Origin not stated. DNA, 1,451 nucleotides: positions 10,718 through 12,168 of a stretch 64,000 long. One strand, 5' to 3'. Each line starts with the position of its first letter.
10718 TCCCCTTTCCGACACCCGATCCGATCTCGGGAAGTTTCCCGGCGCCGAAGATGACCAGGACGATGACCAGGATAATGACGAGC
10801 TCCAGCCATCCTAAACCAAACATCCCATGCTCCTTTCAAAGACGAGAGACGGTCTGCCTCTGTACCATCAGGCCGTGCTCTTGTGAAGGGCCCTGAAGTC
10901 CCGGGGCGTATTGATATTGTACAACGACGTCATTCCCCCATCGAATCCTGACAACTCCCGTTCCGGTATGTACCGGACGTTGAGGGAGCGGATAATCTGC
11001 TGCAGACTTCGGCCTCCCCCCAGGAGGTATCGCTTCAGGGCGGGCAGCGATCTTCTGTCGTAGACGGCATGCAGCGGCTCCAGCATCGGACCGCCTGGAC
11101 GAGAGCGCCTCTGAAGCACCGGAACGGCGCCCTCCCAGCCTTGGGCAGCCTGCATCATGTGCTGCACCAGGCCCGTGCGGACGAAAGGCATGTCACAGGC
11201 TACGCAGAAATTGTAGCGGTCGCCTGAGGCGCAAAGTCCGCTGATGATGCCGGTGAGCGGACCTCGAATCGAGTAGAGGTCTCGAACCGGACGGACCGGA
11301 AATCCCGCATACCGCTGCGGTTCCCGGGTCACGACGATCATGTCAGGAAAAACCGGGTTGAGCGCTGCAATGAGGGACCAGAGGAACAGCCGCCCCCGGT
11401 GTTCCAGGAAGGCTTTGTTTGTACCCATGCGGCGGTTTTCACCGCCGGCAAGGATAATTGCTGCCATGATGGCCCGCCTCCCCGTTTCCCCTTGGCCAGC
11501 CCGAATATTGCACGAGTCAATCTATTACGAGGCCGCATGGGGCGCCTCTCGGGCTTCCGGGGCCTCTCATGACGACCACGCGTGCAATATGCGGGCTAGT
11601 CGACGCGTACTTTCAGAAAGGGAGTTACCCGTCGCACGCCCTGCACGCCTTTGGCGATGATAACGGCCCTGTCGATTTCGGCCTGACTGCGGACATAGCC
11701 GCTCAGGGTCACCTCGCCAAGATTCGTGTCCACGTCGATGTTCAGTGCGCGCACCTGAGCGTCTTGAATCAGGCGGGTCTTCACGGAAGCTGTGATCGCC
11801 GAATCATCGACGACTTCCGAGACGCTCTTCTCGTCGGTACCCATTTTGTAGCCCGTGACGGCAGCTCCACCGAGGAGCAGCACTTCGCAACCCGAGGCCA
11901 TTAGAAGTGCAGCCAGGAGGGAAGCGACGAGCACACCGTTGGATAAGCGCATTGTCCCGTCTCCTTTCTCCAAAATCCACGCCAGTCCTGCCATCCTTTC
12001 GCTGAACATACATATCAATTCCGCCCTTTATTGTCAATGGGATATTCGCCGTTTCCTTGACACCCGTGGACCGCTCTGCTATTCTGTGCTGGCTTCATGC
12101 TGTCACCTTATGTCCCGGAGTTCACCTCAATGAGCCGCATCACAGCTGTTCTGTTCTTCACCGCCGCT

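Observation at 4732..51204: Family of MITE-like miniature inverted-repeat elements: seven copies in 64 kb, including minimal hairpin-only versions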

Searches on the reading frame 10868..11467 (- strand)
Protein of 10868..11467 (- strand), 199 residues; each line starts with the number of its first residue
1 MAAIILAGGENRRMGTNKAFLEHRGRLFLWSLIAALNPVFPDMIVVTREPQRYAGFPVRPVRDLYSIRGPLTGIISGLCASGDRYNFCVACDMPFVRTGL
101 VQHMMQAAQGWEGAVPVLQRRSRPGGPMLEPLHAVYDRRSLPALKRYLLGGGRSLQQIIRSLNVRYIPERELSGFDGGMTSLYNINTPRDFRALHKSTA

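Call 19: search_protein_families(library=pfam, proteins=[window:10868-11467:-])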
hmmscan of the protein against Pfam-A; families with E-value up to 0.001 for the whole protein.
window:10868-11467:- (199 aa): 1 family
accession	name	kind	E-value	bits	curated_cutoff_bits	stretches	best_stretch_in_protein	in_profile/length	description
PF12804.13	NTP_transf_3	-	2.4e-34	119.3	27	1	3-161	1-156/160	MobA-like NTP transferase domain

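Call 22: find_encoding_contigs(protein=window:10868-11467:-, flank=3000, max_places=4)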
Protein window:10868-11467:- (199 aa): 2 contigs read that carry it; 1 place shown.
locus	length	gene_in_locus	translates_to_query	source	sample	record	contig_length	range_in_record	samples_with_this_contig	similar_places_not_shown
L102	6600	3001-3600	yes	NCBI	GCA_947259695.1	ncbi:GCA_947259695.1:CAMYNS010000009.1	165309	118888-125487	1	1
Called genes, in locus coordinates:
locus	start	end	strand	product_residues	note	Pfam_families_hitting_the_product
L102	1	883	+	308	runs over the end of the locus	PF03331:LpxC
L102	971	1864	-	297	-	PF13174:TPR_6 (faint), PF13525:YfiO (faint), PF13432:TPR_16 (weak)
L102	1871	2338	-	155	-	PF01809:YidD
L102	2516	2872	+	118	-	PF04972:BON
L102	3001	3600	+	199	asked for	PF12804:NTP_transf_3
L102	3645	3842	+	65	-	PF02416:TatA_B_E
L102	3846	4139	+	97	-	PF00708:Acylphosphatase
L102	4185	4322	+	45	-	-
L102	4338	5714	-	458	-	PF01546:Peptidase_M20, PF07687:M20_dimer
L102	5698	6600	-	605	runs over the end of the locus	PF08439:Peptidase_M3_N, PF01432:Peptidase_M3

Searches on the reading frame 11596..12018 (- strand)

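Call 33: search_protein_families(library=pfam, proteins=[window:11596-12018:-])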
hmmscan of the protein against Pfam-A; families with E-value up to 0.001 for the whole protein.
window:11596-12018:- (140 aa): 1 family
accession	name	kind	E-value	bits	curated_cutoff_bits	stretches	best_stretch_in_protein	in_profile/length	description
PF04972.22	BON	-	4.9e-18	65.6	27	1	71-138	1-68/69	BON domain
